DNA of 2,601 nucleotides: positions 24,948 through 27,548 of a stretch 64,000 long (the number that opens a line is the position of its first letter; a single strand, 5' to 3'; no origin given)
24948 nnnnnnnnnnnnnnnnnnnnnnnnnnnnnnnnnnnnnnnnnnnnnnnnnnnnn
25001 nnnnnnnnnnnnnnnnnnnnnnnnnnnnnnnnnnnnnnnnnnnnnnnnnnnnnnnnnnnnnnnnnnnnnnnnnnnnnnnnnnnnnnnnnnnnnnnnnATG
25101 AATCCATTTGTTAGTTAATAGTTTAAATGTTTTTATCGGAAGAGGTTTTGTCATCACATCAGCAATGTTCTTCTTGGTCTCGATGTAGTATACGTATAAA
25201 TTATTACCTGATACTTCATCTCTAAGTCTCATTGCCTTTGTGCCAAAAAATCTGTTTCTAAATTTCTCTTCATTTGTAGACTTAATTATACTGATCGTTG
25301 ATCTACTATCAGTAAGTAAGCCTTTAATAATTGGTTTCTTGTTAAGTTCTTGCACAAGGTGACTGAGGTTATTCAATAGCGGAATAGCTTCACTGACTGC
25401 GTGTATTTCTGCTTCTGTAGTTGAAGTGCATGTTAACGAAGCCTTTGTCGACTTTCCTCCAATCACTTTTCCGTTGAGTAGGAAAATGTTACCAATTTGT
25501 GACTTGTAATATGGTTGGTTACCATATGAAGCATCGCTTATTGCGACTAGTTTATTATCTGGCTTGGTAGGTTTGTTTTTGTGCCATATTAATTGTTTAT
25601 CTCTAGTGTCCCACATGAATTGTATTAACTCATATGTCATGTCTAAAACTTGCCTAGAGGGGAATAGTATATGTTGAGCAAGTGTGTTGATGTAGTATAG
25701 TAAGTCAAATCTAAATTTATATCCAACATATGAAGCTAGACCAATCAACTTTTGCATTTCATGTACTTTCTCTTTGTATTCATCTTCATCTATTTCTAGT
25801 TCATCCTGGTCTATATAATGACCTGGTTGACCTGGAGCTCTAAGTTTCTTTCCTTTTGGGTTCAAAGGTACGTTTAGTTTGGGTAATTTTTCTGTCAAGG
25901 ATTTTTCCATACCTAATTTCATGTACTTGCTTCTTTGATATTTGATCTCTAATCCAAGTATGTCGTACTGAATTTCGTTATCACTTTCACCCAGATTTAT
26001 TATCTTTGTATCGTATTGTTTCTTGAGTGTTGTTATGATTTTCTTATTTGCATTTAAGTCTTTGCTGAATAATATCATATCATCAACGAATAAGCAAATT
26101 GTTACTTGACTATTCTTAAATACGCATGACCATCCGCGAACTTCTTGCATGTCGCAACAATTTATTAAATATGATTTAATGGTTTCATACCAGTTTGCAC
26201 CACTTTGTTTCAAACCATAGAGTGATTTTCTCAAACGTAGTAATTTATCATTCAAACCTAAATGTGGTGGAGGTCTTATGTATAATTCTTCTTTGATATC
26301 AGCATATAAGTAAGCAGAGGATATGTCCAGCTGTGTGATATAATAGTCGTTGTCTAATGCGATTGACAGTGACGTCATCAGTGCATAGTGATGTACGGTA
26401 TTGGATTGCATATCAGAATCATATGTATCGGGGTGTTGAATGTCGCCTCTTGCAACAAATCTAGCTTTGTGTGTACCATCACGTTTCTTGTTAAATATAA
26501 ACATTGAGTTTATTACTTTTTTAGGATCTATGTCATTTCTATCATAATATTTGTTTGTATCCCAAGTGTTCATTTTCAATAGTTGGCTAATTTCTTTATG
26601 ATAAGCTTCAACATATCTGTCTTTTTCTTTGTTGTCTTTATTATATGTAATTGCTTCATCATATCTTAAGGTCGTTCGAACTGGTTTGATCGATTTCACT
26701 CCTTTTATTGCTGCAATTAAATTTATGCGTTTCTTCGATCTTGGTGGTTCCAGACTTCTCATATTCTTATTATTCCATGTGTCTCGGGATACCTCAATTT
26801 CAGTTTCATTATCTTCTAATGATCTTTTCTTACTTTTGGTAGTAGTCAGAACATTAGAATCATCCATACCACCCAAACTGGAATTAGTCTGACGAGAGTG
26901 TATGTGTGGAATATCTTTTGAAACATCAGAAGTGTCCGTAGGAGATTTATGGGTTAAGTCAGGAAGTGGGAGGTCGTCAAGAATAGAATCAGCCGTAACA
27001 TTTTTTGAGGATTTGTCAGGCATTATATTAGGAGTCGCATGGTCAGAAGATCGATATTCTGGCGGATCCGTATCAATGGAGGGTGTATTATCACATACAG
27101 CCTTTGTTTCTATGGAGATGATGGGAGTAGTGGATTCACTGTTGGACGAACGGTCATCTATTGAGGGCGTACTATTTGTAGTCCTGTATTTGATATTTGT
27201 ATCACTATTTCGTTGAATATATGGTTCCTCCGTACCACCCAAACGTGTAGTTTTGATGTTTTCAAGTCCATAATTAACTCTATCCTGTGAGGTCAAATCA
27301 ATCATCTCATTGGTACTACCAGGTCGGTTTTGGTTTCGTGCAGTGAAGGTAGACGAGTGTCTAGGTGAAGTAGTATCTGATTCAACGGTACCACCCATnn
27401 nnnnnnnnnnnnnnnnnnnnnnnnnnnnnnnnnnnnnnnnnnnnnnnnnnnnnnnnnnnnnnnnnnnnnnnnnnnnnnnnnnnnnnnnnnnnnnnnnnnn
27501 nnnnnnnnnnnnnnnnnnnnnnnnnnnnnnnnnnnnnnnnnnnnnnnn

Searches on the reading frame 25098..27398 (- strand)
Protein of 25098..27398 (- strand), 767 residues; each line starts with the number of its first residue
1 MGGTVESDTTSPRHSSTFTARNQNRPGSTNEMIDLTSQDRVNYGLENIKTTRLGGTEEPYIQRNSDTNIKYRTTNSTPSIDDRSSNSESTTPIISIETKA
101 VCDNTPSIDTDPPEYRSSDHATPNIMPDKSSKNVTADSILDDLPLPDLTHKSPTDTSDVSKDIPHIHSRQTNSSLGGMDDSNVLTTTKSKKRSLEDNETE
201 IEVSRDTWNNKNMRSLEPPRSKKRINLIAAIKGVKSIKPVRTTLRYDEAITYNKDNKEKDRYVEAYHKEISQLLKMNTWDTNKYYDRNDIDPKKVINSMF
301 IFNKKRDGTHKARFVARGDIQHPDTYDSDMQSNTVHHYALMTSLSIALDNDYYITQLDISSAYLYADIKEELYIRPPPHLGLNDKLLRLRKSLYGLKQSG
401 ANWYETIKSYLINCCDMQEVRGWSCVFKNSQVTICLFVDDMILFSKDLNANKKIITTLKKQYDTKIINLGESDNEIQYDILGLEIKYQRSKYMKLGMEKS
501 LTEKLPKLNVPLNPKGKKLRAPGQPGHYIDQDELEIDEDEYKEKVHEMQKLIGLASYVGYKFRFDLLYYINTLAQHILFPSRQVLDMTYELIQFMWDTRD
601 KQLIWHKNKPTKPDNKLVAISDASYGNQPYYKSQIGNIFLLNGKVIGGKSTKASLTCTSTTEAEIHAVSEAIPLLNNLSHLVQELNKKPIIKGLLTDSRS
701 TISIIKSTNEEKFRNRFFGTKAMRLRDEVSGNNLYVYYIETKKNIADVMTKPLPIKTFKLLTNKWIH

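Call 62: search_protein_families(library=pfam, proteins=[window:25098-27398:-], max_evalue=0.001)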
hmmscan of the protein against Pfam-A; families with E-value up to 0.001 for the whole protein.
window:25098-27398:- (767 aa): 1 family
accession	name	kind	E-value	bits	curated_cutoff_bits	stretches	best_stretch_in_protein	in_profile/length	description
PF07727.20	RVT_2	-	9.6e-30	104.4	31.6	1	293-471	13-199/244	Reverse transcriptase (RNA-dependent DNA polymerase)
